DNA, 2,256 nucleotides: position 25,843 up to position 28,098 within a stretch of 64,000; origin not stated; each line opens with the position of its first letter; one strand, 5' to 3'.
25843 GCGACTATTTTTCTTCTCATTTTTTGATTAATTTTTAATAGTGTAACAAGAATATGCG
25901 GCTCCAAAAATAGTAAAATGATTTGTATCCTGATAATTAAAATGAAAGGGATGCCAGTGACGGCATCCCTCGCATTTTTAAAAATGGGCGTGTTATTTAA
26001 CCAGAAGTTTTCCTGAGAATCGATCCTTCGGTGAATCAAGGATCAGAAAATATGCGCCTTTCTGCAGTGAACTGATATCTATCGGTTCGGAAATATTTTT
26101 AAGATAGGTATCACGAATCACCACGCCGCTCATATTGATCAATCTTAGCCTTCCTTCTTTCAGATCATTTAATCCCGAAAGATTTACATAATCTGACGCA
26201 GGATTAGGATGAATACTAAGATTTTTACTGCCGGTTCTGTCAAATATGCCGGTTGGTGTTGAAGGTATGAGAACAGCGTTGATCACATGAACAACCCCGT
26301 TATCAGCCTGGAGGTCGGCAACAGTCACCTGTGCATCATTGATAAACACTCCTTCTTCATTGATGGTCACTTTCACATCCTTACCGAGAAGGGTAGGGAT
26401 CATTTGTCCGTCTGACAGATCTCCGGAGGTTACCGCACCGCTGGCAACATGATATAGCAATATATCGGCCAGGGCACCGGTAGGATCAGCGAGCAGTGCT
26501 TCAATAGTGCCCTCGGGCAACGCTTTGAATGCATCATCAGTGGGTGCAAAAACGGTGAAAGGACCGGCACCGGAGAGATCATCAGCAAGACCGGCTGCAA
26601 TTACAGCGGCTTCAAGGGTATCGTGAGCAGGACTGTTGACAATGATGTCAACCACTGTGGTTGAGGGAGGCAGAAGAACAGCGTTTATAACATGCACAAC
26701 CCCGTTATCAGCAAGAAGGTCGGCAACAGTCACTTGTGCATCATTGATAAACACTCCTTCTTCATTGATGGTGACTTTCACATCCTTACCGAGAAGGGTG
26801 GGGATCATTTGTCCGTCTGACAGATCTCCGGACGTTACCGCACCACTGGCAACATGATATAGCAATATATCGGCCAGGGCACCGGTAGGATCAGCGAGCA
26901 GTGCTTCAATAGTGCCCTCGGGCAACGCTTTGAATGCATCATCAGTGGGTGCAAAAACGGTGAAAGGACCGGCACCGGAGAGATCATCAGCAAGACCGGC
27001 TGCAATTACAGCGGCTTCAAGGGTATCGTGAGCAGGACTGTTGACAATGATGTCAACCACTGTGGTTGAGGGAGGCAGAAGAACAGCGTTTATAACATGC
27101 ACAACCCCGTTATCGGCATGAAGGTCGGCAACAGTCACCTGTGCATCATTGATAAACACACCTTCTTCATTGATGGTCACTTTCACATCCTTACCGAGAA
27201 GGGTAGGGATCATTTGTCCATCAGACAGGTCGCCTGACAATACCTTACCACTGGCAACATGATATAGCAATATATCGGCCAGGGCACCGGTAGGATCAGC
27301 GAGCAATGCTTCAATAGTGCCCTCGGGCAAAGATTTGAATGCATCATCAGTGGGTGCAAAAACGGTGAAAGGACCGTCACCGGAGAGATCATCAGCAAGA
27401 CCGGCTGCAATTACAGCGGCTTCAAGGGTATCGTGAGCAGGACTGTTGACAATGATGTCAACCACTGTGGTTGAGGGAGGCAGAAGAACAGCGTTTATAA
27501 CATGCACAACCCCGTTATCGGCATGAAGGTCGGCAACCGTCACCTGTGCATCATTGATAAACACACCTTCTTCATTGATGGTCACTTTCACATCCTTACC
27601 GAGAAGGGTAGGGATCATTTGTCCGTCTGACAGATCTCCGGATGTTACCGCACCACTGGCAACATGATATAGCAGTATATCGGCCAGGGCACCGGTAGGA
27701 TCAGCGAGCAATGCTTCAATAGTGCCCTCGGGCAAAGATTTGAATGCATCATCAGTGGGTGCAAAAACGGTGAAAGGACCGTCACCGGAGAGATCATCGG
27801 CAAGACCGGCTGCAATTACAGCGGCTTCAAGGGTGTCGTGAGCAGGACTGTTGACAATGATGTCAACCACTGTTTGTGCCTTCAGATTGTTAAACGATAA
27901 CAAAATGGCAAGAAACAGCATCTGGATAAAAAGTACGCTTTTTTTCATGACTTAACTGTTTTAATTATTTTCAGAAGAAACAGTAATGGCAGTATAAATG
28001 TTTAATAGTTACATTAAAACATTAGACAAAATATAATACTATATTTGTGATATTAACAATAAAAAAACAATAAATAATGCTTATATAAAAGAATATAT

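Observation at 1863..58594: Short-period tandem arrays sit on or next to stop codons throughout the window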

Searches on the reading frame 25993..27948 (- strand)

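Call 65: search_protein_families(library=pfam, proteins=[window:25993-27948:-])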
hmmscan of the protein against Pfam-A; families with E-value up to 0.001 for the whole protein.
window:25993-27948:- (651 aa): 3 families
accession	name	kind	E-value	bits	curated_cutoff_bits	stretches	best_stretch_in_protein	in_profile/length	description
PF02469.27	Fasciclin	-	1.1e-145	478.1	22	4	443-562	4-123/123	Fasciclin domain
PF18962.6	Por_Secre_tail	-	2.1e-09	38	27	1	579-649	1-74/75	Secretion system C-terminal sorting domain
PF01816.23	LRV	-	0.00011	22.8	21.6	0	71-84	12-25/26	Leucine rich repeat variant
